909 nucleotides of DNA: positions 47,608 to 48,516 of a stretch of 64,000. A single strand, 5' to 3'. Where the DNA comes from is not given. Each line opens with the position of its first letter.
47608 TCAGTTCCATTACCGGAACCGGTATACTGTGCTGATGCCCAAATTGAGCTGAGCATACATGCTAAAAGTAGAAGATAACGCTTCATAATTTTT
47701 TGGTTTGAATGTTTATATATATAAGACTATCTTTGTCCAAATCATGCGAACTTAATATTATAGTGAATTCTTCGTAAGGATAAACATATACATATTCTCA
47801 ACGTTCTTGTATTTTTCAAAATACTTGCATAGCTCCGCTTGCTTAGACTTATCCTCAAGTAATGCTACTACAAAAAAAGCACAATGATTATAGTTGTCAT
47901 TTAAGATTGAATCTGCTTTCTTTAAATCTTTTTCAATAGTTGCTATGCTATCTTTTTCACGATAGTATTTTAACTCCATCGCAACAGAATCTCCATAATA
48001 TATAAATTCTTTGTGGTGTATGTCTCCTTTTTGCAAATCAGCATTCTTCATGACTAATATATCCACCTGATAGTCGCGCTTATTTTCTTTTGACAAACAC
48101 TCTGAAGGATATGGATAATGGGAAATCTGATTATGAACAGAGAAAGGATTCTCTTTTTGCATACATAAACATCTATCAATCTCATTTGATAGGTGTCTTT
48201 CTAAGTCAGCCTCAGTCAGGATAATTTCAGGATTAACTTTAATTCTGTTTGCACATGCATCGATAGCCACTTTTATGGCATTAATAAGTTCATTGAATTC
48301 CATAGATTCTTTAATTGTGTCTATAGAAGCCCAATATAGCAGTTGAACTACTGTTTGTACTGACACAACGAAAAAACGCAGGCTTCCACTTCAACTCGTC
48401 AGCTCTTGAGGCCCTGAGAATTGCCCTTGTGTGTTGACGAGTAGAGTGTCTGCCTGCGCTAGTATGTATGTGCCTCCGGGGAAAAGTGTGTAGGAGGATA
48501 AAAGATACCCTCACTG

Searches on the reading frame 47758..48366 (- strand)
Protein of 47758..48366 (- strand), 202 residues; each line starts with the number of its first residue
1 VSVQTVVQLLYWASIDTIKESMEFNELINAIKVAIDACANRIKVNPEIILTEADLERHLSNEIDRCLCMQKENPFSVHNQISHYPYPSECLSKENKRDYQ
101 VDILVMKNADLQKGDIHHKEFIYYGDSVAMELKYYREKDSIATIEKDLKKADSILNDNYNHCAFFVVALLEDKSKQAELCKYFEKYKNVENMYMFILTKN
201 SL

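Call 9: search_protein_families(library=pfam, proteins=[window:47758-48366:-], max_evalue=0.01)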
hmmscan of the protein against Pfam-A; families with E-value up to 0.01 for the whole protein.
window:47758-48366:- (202 aa): 0 families

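Call 16: search_protein_families(library=ncbifam, proteins=[window:47758-48366:-], max_evalue=0.1)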
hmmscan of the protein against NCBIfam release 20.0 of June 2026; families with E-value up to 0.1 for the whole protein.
window:47758-48366:- (202 aa): 1 family
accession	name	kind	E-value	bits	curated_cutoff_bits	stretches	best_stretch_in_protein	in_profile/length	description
NF047528.1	LIMLP_03685_anti-sigma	equivalog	0.0076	15.5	200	1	12-124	220-327/347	LIMLP_03685 family anti-sigma factor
